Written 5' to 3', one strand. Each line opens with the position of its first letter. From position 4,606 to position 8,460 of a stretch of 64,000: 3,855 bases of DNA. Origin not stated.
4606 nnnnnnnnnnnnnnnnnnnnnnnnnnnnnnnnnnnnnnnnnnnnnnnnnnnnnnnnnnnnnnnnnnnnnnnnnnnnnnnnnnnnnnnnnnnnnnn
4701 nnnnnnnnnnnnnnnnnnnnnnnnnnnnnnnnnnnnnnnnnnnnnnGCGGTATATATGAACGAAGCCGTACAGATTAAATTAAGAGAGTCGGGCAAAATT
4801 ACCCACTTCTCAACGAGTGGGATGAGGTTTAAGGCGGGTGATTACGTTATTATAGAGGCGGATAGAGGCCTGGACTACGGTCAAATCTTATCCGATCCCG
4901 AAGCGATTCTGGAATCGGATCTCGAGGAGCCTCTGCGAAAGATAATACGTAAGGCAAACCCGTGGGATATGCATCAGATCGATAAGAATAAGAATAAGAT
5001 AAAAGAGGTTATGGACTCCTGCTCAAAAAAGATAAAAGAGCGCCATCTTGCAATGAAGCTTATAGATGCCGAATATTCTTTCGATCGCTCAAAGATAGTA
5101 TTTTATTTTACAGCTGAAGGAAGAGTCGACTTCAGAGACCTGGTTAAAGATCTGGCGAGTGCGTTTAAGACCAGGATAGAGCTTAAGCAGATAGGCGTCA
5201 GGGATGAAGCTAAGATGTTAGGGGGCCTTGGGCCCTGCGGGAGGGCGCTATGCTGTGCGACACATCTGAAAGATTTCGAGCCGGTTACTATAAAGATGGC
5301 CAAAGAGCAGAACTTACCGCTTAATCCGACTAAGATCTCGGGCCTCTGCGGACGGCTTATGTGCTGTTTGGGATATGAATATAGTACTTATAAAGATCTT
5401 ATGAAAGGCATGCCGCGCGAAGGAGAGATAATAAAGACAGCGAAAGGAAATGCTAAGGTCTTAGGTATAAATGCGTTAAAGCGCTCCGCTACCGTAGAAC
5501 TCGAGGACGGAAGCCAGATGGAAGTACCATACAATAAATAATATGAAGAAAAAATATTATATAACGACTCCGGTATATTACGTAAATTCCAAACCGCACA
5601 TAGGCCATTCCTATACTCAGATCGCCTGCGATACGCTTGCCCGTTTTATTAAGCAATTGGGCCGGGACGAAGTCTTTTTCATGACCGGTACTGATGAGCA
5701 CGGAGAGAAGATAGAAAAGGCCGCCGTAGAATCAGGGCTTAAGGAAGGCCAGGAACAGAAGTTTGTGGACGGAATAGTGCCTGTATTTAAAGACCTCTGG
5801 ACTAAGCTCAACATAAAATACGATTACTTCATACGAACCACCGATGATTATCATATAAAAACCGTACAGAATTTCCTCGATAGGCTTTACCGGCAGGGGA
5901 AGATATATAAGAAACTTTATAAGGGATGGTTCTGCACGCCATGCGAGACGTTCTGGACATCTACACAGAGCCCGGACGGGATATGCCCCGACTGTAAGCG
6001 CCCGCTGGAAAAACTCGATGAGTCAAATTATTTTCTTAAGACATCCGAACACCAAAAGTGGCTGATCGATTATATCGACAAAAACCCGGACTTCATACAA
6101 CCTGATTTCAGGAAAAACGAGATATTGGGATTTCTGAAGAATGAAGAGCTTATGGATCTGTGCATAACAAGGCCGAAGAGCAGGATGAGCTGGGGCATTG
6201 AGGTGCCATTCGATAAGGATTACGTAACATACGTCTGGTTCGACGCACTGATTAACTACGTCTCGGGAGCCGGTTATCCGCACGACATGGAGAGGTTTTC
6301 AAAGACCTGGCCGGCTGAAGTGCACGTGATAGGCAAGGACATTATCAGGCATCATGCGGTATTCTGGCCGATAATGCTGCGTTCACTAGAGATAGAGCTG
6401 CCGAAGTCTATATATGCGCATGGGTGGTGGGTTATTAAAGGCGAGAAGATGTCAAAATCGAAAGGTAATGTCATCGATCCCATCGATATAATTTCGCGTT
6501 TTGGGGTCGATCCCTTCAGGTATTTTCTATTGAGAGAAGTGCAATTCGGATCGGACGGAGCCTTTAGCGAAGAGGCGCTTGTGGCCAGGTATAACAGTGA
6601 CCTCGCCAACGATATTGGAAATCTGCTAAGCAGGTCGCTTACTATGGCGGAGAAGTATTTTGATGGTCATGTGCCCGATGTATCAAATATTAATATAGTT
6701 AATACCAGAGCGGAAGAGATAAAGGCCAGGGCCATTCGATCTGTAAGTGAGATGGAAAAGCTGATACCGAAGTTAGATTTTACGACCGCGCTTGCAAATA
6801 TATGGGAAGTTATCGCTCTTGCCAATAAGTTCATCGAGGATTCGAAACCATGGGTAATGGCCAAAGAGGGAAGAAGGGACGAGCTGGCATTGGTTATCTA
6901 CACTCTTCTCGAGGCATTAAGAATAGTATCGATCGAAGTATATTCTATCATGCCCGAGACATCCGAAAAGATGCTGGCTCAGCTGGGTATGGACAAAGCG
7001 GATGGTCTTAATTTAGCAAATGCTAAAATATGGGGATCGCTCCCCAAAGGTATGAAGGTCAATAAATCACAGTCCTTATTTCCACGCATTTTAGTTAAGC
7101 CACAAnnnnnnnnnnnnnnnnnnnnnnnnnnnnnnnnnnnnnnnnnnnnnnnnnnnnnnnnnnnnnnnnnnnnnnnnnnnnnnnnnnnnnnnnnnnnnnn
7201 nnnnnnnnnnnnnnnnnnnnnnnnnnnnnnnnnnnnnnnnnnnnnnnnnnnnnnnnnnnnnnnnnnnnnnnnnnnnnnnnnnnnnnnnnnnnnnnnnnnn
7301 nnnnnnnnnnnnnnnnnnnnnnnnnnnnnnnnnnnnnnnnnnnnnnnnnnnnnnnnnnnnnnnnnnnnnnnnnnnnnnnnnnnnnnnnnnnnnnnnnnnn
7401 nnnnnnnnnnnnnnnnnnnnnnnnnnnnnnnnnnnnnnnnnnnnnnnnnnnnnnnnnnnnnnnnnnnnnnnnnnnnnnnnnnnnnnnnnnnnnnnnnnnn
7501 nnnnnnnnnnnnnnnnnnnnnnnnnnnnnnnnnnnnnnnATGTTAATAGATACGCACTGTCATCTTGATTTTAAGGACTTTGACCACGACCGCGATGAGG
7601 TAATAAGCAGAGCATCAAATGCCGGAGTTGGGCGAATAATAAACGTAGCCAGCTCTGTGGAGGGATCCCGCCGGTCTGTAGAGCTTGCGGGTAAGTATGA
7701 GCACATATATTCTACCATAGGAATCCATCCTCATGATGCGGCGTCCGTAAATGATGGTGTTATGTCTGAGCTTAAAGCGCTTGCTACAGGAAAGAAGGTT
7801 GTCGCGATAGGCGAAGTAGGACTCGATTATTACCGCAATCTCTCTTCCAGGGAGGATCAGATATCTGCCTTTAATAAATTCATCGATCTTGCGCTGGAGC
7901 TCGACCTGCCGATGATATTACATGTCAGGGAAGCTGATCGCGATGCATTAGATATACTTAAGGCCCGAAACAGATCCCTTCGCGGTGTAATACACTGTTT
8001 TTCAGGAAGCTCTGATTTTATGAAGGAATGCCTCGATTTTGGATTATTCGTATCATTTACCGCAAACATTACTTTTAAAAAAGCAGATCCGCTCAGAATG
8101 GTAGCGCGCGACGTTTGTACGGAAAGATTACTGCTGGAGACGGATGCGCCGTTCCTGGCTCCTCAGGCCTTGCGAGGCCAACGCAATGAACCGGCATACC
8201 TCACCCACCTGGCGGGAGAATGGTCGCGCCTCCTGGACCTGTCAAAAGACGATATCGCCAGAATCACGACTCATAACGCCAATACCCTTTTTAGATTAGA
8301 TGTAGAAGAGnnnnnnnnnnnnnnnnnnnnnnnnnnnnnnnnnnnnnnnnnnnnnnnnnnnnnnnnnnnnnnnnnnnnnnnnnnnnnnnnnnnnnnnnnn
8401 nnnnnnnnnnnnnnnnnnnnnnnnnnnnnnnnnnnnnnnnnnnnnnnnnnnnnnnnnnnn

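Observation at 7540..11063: Candidate uncharacterised operon: TatD-radical-SAM fusion, CPBP intramembrane protease and DUF362/4Fe-4S protein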

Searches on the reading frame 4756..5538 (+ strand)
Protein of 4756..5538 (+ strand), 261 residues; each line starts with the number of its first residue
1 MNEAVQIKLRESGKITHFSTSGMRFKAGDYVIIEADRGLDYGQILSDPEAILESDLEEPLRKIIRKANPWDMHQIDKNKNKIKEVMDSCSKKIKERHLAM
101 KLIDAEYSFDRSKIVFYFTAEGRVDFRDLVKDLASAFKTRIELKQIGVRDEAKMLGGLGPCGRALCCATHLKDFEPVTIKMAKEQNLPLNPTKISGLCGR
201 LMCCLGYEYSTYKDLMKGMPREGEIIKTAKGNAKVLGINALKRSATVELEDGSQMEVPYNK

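Call 3: search_protein_families(library=pfam, proteins=[window:4756-5538:+], max_evalue=0.01)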
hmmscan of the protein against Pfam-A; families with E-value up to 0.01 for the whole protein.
window:4756-5538:+ (261 aa): 1 family
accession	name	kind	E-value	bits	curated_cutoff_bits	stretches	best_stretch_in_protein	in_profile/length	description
PF04468.17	PSP1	-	2.6e-35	121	27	1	62-146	2-86/86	PSP1 C-terminal conserved region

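Call 4: search_protein_families(library=ncbifam, proteins=[window:4756-5538:+], max_evalue=0.01)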
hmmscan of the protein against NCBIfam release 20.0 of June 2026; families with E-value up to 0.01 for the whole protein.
window:4756-5538:+ (261 aa): 1 family
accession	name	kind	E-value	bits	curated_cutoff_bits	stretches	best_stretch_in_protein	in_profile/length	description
NF041131.1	RicT_YaaT_fam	subfamily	6.5e-91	303.6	70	1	29-240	1-212/213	regulatory iron-sulfur-containing complex subunit RicT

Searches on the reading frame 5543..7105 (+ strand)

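Call 3: search_protein_families(library=pfam, proteins=[window:5543-7105:+], max_evalue=0.01)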
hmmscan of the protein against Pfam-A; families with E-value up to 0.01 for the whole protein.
window:5543-7105:+ (521 aa): 4 families
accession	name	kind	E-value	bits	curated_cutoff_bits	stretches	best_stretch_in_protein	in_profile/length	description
PF09334.17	tRNA-synt_1g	-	4.2e-99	332.4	20.1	2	159-365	180-390/391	tRNA synthetases class I (M)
PF00133.28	tRNA-synt_1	-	4.9e-27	95.2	22.7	2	230-338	300-410/414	tRNA synthetases class I (I, L, M and V)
PF01406.26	tRNA-synt_1e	-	3.2e-14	53.4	27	2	14-123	19-123/301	tRNA synthetases class I (C) catalytic domain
PF19303.5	Anticodon_3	-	4.1e-08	33.7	23.5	1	391-516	12-135/152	Anticodon binding domain of methionyl tRNA ligase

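Call 4: search_protein_families(library=ncbifam, proteins=[window:5543-7105:+], max_evalue=0.01)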
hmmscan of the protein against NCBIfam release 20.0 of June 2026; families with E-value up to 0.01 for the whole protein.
window:5543-7105:+ (521 aa): 22 families
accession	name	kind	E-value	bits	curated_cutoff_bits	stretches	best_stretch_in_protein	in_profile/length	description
NF008900.0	PRK12267.1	equivalog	3.7e-211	703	598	1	1-517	2-511/648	methionine--tRNA ligase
TIGR00398.1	metG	equivalog_domain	4.8e-151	504.1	336.35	2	155-516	176-529/530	methionine--tRNA ligase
NF008860.0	PRK11893.2-2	equivalog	1e-104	351.6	761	3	251-517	321-581/583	methionine--tRNA ligase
NF001100.0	PRK00133.1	equivalog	1e-95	321.7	587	2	159-516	186-531/676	methionine--tRNA ligase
TIGR00422.1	valS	equivalog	1.6e-36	125.7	612.1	2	230-484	452-702/863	valine--tRNA ligase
NF009687.0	PRK13208.1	equivalog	6.6e-35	120.5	738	2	228-482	458-706/801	valine--tRNA ligase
NF004349.1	PRK05729.1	equivalog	5.8e-29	100.9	704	2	230-483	442-685/860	valine--tRNA ligase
TIGR00396.1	leuS_bact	equivalog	1.4e-22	79.7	548.4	2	2-179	28-205/843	leucine--tRNA ligase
NF008957.0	PRK12300.1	subfamily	1.4e-21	76.2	677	2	254-346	576-670/946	leucine--tRNA ligase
TIGR00392.1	ileS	equivalog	7e-21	74.1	621.4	1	230-483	537-791/861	isoleucine--tRNA ligase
NF011492.0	PRK14900.1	equivalog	1.5e-20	72.8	1783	1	224-485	453-711/1044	valine--tRNA ligase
NF000540.1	alt_ValS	exception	9.2e-17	60.3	900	1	243-436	513-699/827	valine--tRNA ligase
TIGR00435.1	cysS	equivalog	7.3e-16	58.3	340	2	261-435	223-383/466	cysteine--tRNA ligase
NF000257.1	MupA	exception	2.9e-14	51.8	1900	1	228-481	508-761/1024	mupirocin-resistant isoleucine--tRNA ligase MupA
TIGR00395.1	leuS_arch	equivalog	6e-14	51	648.5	1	252-444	568-745/938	leucine--tRNA ligase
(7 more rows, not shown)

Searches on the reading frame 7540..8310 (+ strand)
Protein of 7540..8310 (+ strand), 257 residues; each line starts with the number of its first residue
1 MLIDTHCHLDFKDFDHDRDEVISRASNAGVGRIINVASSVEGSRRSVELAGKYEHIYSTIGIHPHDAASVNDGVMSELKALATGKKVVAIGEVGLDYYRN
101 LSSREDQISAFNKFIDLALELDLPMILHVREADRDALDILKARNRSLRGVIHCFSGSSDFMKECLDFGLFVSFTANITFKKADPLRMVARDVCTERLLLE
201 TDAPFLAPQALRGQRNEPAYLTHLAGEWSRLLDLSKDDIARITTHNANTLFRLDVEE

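Call 30: search_solved_structures(query=window:7540-8310:+, max_evalue=1e-10)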
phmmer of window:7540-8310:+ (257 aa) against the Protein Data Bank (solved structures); distinct sequences matched with E-value up to 1e-10: 14.
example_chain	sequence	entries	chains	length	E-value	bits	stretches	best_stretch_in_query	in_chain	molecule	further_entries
1j6o_A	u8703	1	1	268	5.7e-58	199.5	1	2-255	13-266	TatD-related deoxyribonuclease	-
2gzx_A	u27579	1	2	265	9.8e-54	185.6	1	1-254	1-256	putative TatD related DNase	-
6l25_A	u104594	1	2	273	1.6e-53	184.9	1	1-254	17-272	Deoxyribonuclease YcfH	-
1yix_A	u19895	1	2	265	2.1e-45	158.3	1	2-255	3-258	deoxyribonuclease ycfH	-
4p5u_A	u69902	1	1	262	4.3e-39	137.7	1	4-252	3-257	Tat-linked quality control protein TatD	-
1xwy_A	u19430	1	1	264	4.3e-39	137.7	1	4-251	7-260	Deoxyribonuclease tatD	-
4pe8_A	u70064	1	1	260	4.9e-39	137.5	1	4-251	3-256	Tat-linked quality control protein TatD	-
1zzm_A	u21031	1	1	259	1.1e-36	129.8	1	2-252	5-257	putative deoxyribonuclease yjjV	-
3rcm_A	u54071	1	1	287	6.9e-34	120.7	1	2-256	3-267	TatD family hydrolase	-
2y1h_A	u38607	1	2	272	6.2e-25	91.3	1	2-251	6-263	PUTATIVE DEOXYRIBONUCLEASE TATDN3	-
8efg_A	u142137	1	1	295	1.3e-24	90.3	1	15-209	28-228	Deoxyribonuclease TATDN1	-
2xio_A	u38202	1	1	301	3.5e-24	88.9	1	15-209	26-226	PUTATIVE DEOXYRIBONUCLEASE TATDN1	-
3ipw_A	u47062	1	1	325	2e-21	79.8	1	15-207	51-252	Hydrolase TatD family protein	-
3gg7_A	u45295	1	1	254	2.1e-12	50.3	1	2-250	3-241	uncharacterized metalloprotein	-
